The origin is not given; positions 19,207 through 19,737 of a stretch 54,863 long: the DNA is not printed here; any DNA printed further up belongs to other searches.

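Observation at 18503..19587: Metal-ligand-free CsoR-family regulator divergent from a ZIP transporter, with G-tract boxes and a perfect 14-bp palindrome in the spacer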

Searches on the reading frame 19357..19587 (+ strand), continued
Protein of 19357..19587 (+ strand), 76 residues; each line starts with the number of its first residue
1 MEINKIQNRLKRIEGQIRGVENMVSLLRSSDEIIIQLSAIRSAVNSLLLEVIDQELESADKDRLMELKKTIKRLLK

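Call 17: find_encoding_contigs(protein=P0044, flank=4000, max_places=4)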
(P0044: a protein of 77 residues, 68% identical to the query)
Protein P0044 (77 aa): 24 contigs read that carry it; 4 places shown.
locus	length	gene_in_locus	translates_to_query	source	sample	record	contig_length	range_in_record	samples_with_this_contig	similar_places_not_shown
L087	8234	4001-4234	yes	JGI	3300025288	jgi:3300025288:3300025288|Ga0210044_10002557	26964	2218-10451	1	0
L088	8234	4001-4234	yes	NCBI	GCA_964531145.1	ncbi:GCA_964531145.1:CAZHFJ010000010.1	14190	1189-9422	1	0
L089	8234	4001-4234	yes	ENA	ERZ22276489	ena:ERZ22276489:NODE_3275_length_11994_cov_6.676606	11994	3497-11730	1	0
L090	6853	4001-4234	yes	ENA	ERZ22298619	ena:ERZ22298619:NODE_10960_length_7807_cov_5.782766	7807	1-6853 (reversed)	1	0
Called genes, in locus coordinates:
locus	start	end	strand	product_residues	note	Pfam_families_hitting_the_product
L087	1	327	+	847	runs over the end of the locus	?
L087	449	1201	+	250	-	PF00005:ABC_tran, PF13304:AAA_21 (faint)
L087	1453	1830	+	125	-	PF05635:23S_rRNA_IVP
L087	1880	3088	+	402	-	PF12704:MacB_PCD, PF02687:FtsX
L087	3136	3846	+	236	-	PF02535:Zip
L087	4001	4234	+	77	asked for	PF02583:Trns_repr_metal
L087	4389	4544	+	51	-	-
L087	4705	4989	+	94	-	-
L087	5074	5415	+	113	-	PF18924:DUF5674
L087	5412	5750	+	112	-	-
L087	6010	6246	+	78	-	PF15919:HicB_lk_antitox (weak), PF01402:RHH_1 (weak), PF07878:RHH_5 (faint)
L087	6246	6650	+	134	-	PF13470:PIN_3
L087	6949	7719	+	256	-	PF00215:OMPdecase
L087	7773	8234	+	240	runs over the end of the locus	-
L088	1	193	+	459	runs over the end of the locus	?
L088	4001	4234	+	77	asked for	PF02583:Trns_repr_metal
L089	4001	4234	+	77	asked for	PF02583:Trns_repr_metal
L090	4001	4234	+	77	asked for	PF02583:Trns_repr_metal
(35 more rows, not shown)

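Call 23: find_encoding_contigs(protein=P0021, flank=4000, max_places=2)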
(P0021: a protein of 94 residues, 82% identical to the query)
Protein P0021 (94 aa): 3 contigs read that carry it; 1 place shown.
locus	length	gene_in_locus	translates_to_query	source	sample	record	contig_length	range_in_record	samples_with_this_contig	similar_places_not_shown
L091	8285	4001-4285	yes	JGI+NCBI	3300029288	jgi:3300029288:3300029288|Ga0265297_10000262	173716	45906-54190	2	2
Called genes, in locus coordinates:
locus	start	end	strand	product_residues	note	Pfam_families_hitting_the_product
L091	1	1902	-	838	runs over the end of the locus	PF13191:AAA_16 (faint), PF00004:AAA (weak), PF13401:AAA_22 (faint), PF17871:AAA_lid_9, PF00004:AAA (weak), PF07724:AAA_2, PF07728:AAA_5, PF10431:ClpB_D2-small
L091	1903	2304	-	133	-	-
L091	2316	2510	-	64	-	PF00037:Fer4 (faint), PF13459:Fer4_15 (weak), PF13370:Fer4_13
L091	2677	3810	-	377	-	-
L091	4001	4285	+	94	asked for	PF02583:Trns_repr_metal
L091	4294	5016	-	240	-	PF02535:Zip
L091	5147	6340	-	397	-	PF12704:MacB_PCD, PF02687:FtsX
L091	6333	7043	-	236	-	PF00005:ABC_tran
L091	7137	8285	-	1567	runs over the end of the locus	PF10102:DUF2341, PF13385:Laminin_G_3, PF10102:DUF2341, PF13385:Laminin_G_3, PF25059:FN3_DSCAM-DSCAML_C (faint), PF25788:Ig_Rha78A_N (faint), PF00041:fn3 (faint), PF16656:Pur_ac_phosph_N (weak), +1 more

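Call 24: find_encoding_contigs(protein=P0026, flank=4000, max_places=3)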
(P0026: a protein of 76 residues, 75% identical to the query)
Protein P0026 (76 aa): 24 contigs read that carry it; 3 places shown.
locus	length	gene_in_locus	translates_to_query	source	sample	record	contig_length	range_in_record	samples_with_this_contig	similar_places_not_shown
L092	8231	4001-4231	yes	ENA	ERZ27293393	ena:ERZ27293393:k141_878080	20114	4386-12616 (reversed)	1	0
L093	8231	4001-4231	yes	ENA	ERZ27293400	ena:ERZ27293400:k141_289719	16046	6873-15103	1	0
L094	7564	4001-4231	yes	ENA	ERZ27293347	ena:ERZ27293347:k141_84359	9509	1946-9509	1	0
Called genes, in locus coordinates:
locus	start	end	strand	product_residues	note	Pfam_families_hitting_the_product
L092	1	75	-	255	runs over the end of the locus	PF12385:Peptidase_C70, PF13529:Peptidase_C39_2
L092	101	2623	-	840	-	PF00158:Sigma54_activat (faint), PF13191:AAA_16 (faint), PF00004:AAA, PF17871:AAA_lid_9, PF00004:AAA, PF07724:AAA_2, PF07728:AAA_5, PF10431:ClpB_D2-small, +1 more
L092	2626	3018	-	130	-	-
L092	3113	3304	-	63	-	PF00037:Fer4 (faint), PF13459:Fer4_15 (weak), PF13370:Fer4_13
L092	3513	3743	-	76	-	-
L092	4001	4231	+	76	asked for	PF02583:Trns_repr_metal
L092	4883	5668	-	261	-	PF02535:Zip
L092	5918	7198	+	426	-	PF00041:fn3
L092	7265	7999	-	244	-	PF00005:ABC_tran, PF13304:AAA_21 (faint)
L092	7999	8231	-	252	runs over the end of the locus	PF00528:BPD_transp_1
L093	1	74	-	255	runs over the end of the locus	PF12385:Peptidase_C70 (weak), PF13529:Peptidase_C39_2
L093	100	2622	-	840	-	PF13191:AAA_16 (faint), PF00004:AAA, PF00158:Sigma54_activat (faint), PF17871:AAA_lid_9, PF00004:AAA, PF07724:AAA_2, PF07728:AAA_5, PF10431:ClpB_D2-small, +1 more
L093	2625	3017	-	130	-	-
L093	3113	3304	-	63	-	PF00037:Fer4 (faint), PF13459:Fer4_15 (weak), PF13370:Fer4_13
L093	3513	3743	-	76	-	-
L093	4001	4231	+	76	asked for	PF02583:Trns_repr_metal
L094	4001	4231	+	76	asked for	PF02583:Trns_repr_metal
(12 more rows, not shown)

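Call 25: find_encoding_contigs(protein=P0033, flank=4000, max_places=2)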
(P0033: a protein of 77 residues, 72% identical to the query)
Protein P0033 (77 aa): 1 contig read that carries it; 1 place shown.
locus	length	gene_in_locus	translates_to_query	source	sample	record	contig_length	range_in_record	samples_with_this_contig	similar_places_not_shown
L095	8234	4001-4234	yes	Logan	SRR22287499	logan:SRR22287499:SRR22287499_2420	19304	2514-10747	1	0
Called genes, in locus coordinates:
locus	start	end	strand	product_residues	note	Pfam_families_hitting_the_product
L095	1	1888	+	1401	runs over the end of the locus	PF01436:NHL (faint), PF01731:Arylesterase (faint), PF16656:Pur_ac_phosph_N (faint), PF00041:fn3 (faint)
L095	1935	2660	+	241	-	PF00005:ABC_tran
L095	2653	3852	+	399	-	PF12704:MacB_PCD, PF02687:FtsX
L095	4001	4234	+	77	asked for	PF02583:Trns_repr_metal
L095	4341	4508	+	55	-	-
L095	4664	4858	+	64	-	PF13459:Fer4_15 (weak), PF13370:Fer4_13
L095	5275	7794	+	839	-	PF00158:Sigma54_activat (faint), PF13191:AAA_16 (faint), PF00004:AAA (weak), PF17871:AAA_lid_9, PF00004:AAA (weak), PF07724:AAA_2, PF07728:AAA_5, PF10431:ClpB_D2-small, +1 more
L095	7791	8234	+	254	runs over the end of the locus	PF12385:Peptidase_C70, PF13529:Peptidase_C39_2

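Call 26: find_encoding_contigs(protein=P0008, flank=4000, max_places=2)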
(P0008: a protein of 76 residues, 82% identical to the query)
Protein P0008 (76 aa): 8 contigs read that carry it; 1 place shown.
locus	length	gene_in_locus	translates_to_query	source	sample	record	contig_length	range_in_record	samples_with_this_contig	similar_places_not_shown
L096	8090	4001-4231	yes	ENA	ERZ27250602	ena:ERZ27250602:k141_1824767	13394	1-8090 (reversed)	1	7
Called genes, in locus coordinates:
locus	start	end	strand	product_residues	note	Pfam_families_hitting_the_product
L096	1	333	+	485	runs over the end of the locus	PF04055:Radical_SAM, PF01966:HD (weak)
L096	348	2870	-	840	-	PF13191:AAA_16 (faint), PF00004:AAA (weak), PF13401:AAA_22 (faint), PF17871:AAA_lid_9, PF00004:AAA (weak), PF07724:AAA_2, PF07728:AAA_5, PF10431:ClpB_D2-small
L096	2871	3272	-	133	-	-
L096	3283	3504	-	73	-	PF00037:Fer4 (weak), PF13459:Fer4_15, PF14697:Fer4_21 (faint), PF13370:Fer4_13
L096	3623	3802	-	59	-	-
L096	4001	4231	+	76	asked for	PF02583:Trns_repr_metal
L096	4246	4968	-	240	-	PF02535:Zip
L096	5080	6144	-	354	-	-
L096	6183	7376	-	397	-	PF12704:MacB_PCD, PF02687:FtsX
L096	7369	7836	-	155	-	PF00005:ABC_tran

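Call 38: search_protein_representatives(alignment_id=A1)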
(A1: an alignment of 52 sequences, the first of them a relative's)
Query: 52 sequences, 77 profile positions. Proteins with E-value up to 0.001 (for the whole library): 3404; up to 1e-10: 38; up to 1e-30: 3. The best 150 are listed.
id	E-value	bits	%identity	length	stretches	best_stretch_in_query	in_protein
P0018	1.4e-38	147.0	-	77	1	1-76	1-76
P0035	2.1e-37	143.2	-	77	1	1-77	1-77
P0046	3.8e-36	139.2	-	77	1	1-76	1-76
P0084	2.6e-18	82.0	-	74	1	4-76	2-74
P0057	7.0e-15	71.1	-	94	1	2-60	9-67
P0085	1.3e-14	70.1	-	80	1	5-64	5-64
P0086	1.4e-14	70.1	-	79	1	1-59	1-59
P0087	4.7e-14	68.4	-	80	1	1-76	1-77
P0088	9.6e-14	67.4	-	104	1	5-76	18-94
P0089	2.4e-13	66.1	-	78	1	1-66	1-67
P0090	5.9e-13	64.9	-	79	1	2-71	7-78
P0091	6.3e-13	64.8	-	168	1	4-74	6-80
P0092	1.1e-12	64.1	-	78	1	1-60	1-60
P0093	2.0e-12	63.2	-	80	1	1-60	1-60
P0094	3.3e-12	62.5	-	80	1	1-73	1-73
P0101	8.4e-12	61.2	-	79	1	1-66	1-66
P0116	9.3e-11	57.8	-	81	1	5-74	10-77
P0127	2.2e-10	56.6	-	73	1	4-69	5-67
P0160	6.9e-10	55.1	-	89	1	2-58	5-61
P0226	4.5e-09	52.4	-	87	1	4-64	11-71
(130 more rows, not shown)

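Call 40: list_cluster_members(proteins=[P0084, P0085, P0086, P0089, P0092, P0101, P0116, P0160, P0226, P0127])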
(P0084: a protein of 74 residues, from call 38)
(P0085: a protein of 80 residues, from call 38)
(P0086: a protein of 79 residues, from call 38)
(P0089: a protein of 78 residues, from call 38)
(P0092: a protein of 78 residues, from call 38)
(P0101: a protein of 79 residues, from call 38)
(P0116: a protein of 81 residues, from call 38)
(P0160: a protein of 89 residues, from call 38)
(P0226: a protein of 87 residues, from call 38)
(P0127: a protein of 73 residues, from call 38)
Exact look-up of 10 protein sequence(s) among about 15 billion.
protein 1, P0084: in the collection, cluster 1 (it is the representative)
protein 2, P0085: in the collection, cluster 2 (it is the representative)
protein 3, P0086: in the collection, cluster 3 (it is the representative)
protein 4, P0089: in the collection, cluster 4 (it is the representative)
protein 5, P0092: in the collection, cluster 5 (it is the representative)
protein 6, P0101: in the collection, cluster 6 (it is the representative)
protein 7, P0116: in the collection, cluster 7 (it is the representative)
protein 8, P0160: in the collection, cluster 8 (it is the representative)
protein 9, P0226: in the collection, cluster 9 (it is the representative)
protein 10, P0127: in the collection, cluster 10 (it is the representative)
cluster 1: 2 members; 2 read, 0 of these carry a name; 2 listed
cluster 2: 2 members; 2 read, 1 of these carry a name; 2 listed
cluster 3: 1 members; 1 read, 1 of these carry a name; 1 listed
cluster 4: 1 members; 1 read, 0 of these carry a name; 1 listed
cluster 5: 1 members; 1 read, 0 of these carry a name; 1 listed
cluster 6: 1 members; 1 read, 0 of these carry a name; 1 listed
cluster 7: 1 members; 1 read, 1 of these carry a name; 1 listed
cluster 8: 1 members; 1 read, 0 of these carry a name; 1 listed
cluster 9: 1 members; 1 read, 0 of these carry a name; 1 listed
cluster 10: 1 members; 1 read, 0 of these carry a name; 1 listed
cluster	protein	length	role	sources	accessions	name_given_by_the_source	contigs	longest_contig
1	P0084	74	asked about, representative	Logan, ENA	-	-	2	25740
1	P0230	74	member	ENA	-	-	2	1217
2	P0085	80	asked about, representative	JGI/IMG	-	DNA-binding FrmR family transcriptional regulator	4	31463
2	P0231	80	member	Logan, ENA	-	-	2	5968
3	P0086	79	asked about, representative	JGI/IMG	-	DNA-binding FrmR family transcriptional regulator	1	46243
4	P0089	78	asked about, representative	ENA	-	-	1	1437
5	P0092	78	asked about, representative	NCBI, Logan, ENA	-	-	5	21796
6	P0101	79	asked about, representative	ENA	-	-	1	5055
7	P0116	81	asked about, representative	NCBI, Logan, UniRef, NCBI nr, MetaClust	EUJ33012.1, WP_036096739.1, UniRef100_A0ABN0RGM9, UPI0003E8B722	hypothetical protein MFLO_05345 [Listeria floridensis FSL S10-1187] | Uncharacterized protein n=1 Tax=Listeria floridensis FSL S10-1187 TaxID=1265817 ... | metal-sensitive transcriptional regulator [Listeria floridensis]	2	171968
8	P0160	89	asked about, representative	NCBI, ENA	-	-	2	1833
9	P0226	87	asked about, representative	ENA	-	-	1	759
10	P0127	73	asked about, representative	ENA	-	-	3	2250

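Call 47: find_encoding_contigs(protein=P0084, flank=3000, max_places=2)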
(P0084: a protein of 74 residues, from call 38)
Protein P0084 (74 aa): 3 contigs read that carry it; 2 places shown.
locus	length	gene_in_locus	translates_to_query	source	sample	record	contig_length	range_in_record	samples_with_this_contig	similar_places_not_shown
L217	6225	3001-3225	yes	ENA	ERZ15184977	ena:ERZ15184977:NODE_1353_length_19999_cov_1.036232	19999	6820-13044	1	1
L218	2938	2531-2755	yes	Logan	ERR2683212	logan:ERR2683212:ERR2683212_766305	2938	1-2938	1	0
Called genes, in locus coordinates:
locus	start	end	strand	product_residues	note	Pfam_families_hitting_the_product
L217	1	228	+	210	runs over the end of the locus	PF00117:GATase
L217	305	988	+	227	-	PF00072:Response_reg, PF00486:Trans_reg_C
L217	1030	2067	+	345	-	PF00512:HisKA, PF02518:HATPase_c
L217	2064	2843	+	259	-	PF02535:Zip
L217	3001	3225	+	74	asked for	PF02583:Trns_repr_metal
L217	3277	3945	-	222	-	-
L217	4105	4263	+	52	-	-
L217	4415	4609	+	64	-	PF13459:Fer4_15, PF13370:Fer4_13 (weak)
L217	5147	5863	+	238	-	-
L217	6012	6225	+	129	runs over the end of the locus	-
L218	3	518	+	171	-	?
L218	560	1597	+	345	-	PF00512:HisKA, PF02518:HATPase_c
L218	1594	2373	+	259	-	PF02535:Zip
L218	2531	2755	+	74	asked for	PF02583:Trns_repr_metal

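Call 48: find_encoding_contigs(protein=P0086, flank=3000, max_places=2)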
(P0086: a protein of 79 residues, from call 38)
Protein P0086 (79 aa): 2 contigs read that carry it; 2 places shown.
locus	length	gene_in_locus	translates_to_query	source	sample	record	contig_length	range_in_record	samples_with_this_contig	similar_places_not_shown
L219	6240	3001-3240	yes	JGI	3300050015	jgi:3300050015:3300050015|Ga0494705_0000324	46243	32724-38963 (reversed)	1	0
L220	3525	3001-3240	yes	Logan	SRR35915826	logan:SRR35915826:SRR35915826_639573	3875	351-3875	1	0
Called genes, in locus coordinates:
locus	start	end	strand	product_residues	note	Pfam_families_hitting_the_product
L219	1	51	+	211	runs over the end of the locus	PF01209:Ubie_methyltran (weak), PF03848:TehB (weak), PF13489:Methyltransf_23, PF13847:Methyltransf_31, PF08241:Methyltransf_11, PF08242:Methyltransf_12, PF13649:Methyltransf_25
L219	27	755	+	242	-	PF03483:B3_4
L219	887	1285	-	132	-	PF00903:Glyoxalase, PF22677:Ble-like_N (weak)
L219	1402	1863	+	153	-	PF13473:Cupredoxin_1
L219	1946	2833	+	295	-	-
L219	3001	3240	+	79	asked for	PF02583:Trns_repr_metal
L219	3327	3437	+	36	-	-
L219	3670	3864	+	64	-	PF06902:Fer4_19 (weak), PF14697:Fer4_21 (faint), PF12797:Fer4_2 (weak), PF00037:Fer4 (weak), PF12837:Fer4_6 (weak), PF13459:Fer4_15 (faint), PF13370:Fer4_13 (weak)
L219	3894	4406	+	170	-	-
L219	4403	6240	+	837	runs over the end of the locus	PF04851:ResIII (faint), PF13191:AAA_16 (faint), PF00004:AAA, PF17871:AAA_lid_9 (weak), PF00004:AAA (weak), PF07724:AAA_2, PF07728:AAA_5, PF10431:ClpB_D2-small, +3 more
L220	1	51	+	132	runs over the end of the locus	?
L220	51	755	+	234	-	PF03483:B3_4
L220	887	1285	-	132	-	PF00903:Glyoxalase, PF22677:Ble-like_N (weak)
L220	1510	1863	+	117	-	PF13473:Cupredoxin_1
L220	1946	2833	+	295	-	-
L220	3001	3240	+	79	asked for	PF02583:Trns_repr_metal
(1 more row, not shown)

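Call 61: predict_structure(alignment_id=A1)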
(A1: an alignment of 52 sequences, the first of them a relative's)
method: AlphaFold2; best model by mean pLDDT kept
length: 76 residues; sequences in the alignment: 52
mean_pLDDT: 93.5   pTM: 0.75
mean pLDDT of the five models: 93.5, 92.4, 88.5, 87.1, 77.2
residues with pLDDT >= 90: 59; 70-90: 16; 50-70: 1; < 50: 0
segments of 3 or more residues with pLDDT < 50: none
pLDDT, mean of each block of 10 residues (from residue 1): 87 98 98 98 95 88 92 90
secondary structure, 60 per line:
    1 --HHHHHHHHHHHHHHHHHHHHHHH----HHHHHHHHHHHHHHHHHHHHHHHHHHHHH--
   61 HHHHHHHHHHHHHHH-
elements in order: H3-25 H30-58 H61-75

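Call 64: find_encoding_contigs(protein=P0116, flank=4000, max_places=1)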
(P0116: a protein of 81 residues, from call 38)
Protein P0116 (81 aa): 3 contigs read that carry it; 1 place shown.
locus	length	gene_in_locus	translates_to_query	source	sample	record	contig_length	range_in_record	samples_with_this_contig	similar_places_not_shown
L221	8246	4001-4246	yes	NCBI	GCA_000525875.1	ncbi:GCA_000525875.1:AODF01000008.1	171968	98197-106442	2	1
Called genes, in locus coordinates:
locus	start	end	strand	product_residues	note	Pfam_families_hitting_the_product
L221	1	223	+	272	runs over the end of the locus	PF02557:VanY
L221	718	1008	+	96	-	-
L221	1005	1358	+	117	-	PF13125:DUF3958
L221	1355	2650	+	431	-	PF04740:LXG (weak)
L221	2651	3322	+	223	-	-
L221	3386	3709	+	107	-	PF13780:DUF4176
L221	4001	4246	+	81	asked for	PF02583:Trns_repr_metal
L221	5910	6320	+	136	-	PF01047:MarR, PF12802:MarR_2, PF22381:Staph_reg_Sar_Rot, PF13463:HTH_27 (weak)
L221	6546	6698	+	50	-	-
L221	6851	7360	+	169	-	PF01872:RibD_C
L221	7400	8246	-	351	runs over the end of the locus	PF01554:MatE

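Call 65: find_encoding_contigs(protein=P0085, flank=4000, max_places=1)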
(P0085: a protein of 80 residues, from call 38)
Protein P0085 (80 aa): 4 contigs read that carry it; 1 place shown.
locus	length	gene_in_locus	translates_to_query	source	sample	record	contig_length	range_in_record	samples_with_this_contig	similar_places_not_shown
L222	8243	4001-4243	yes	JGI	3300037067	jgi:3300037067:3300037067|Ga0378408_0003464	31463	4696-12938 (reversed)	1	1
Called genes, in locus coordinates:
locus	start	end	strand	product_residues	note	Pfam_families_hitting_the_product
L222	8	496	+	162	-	PF13483:Lactamase_B_3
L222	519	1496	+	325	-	PF01368:DHH, PF02272:DHHA1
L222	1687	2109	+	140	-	-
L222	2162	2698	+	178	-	PF22570:LiaF-TM, PF18917:LiaI-LiaF-like_TM1, PF09922:LiaF-like_C (faint)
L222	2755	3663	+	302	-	-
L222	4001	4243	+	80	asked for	PF02583:Trns_repr_metal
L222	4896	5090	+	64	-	PF00037:Fer4 (faint), PF13459:Fer4_15 (weak), PF13370:Fer4_13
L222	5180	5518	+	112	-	-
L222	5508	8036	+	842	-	PF13191:AAA_16 (faint), PF00004:AAA (weak), PF12775:AAA_7 (faint), PF17871:AAA_lid_9 (weak), PF00004:AAA (weak), PF07724:AAA_2, PF07728:AAA_5, PF10431:ClpB_D2-small, +3 more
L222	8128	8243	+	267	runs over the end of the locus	PF13529:Peptidase_C39_2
